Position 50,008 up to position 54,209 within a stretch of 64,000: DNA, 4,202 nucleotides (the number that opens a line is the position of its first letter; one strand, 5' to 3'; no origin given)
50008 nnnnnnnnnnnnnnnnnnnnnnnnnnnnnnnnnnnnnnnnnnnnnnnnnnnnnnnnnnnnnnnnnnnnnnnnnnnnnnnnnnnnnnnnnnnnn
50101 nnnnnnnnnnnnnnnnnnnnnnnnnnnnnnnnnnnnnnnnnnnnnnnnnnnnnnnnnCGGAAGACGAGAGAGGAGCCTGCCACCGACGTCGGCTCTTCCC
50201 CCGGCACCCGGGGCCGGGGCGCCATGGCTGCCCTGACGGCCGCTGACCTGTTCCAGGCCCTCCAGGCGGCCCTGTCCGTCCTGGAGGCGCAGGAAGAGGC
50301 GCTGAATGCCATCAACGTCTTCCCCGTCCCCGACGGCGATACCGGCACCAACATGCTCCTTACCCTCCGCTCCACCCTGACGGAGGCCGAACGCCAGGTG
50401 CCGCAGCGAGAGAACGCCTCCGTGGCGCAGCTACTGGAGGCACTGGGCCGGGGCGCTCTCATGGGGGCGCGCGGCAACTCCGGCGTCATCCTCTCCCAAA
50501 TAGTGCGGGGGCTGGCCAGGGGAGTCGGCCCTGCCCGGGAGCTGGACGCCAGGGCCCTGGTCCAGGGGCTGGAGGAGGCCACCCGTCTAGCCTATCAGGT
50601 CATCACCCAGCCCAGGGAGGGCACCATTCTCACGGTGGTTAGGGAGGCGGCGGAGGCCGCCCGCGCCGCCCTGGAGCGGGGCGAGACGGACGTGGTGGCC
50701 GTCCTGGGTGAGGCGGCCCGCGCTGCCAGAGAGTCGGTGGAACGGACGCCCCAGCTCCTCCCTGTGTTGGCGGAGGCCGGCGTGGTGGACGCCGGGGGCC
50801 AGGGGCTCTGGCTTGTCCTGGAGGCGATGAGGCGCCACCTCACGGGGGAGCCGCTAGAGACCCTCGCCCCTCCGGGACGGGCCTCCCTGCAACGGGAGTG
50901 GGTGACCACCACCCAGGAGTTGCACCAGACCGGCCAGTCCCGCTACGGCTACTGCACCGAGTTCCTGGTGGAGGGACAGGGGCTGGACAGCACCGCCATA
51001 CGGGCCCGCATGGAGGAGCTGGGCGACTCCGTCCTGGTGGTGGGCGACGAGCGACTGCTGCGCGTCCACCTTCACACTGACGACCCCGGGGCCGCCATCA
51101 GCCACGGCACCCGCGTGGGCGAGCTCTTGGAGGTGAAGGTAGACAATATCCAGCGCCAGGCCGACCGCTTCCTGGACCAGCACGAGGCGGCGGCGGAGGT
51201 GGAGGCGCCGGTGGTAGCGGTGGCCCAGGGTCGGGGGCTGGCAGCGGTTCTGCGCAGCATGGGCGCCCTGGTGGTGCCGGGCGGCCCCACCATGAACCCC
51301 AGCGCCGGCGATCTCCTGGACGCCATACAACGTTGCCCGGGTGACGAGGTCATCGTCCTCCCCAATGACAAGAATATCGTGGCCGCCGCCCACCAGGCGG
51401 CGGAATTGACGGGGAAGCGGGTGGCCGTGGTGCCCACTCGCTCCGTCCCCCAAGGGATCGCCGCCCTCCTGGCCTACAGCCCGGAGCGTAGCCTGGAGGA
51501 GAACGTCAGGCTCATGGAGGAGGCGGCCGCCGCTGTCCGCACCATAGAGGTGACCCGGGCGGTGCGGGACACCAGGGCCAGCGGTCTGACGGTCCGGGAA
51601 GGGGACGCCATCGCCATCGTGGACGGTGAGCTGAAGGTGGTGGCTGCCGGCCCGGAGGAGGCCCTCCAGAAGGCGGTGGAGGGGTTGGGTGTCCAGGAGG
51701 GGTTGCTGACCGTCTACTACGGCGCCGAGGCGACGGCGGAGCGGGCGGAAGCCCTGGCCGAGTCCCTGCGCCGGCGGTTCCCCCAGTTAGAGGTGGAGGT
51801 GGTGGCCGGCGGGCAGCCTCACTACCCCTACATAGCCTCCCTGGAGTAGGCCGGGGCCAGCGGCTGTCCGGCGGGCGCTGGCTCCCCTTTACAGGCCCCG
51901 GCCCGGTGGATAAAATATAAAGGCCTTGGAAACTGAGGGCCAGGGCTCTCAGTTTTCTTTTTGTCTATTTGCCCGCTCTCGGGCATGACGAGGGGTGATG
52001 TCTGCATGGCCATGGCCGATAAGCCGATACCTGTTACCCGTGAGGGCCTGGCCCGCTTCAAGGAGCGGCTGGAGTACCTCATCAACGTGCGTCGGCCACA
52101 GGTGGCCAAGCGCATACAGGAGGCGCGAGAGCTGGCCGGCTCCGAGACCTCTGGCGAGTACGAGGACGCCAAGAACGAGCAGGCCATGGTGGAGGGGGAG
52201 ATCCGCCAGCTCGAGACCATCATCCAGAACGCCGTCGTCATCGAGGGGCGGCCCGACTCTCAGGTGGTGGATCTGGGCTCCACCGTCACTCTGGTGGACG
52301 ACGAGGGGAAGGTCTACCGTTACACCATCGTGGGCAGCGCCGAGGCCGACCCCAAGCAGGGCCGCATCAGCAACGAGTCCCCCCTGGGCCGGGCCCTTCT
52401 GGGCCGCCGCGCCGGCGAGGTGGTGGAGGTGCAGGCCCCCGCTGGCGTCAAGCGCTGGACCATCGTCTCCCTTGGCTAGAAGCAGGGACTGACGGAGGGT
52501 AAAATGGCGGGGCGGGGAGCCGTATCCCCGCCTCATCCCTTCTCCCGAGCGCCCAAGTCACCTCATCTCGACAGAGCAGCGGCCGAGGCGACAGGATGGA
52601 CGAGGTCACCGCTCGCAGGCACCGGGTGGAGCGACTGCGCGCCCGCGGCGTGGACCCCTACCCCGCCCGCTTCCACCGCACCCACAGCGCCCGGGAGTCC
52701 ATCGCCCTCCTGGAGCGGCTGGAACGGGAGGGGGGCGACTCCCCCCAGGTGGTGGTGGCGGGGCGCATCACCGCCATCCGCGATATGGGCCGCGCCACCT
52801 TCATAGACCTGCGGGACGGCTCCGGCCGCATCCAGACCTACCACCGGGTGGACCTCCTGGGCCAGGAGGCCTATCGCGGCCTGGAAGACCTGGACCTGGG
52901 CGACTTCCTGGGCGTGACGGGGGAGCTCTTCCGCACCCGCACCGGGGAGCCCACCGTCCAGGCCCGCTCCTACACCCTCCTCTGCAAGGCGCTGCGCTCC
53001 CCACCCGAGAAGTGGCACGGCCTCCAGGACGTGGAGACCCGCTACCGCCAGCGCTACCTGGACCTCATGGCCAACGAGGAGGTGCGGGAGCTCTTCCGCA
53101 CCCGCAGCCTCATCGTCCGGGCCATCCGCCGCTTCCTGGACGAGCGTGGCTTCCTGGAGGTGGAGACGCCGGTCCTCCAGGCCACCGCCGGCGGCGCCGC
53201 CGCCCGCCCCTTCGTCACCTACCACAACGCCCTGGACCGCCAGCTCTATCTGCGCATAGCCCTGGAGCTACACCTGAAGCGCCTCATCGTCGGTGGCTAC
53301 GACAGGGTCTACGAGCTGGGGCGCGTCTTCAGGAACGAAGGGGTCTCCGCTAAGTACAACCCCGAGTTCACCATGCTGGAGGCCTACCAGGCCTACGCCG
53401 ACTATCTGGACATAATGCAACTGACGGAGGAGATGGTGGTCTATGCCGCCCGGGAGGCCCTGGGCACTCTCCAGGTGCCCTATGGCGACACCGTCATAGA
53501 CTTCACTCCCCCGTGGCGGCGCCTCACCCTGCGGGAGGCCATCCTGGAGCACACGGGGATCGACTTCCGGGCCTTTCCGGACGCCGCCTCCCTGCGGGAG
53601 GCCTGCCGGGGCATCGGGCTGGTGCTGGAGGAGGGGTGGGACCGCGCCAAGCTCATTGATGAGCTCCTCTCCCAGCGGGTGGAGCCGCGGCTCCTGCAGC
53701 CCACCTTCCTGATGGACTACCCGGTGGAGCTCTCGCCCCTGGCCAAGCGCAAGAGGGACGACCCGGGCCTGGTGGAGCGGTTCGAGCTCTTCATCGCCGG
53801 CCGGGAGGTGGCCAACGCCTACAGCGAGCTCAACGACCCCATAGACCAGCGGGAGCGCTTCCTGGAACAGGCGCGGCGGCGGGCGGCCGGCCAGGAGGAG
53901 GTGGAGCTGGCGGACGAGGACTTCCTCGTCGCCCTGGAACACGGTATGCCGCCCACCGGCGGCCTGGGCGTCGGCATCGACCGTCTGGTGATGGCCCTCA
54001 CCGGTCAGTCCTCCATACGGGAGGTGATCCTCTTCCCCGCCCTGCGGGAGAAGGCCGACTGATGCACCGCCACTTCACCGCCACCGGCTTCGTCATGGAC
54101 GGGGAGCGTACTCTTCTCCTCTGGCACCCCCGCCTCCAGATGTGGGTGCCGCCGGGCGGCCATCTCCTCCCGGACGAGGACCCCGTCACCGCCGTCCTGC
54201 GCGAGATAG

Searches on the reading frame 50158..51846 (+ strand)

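Call 14: search_protein_families(library=ncbifam, proteins=[window:50158-51846:+], max_evalue=0.00001)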
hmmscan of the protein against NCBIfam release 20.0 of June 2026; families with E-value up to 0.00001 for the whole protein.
window:50158-51846:+ (563 aa): 3 families
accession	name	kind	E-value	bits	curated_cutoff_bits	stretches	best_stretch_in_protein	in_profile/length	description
TIGR03599.1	YloV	subfamily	3.2e-173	577.1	396.1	1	33-563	3-530/530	DAK2 domain fusion protein YloV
NF038248.1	FakA_VfrB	equivalog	7e-127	424.2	975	1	42-563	19-549/549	fatty acid kinase catalytic subunit FakA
NF011049.0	PRK14479.1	subfamily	1.6e-13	50.1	492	1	24-228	357-566/568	dihydroxyacetone kinase family protein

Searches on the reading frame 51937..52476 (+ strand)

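Call 67: search_protein_families(library=pfam, proteins=[window:51937-52476:+], max_evalue=0.0001)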
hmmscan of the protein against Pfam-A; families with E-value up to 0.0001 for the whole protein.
window:51937-52476:+ (180 aa): 2 families
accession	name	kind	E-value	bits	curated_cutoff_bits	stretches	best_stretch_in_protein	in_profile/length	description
PF01272.25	GreA_GreB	-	6.6e-27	93.7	26.9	1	108-178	3-74/77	Transcription elongation factor, GreA/GreB, C-term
PF03449.20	GreA_GreB_N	-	3.6e-21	75.6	24.5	1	31-101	1-71/71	Transcription elongation factor, N-terminal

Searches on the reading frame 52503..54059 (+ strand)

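Call 29: search_protein_families(library=pfam, proteins=[window:52503-54059:+], max_evalue=0.00001)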
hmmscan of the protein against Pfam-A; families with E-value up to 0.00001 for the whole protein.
window:52503-54059:+ (519 aa): 2 families
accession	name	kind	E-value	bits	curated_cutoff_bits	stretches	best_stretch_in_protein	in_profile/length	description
PF00152.25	tRNA-synt_2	-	1.2e-92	310.7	25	1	177-513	2-306/308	tRNA synthetases class II (D, K and N)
PF01336.31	tRNA_anti-codon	-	1.6e-15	57.2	27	1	83-160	1-75/75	OB-fold nucleic acid binding domain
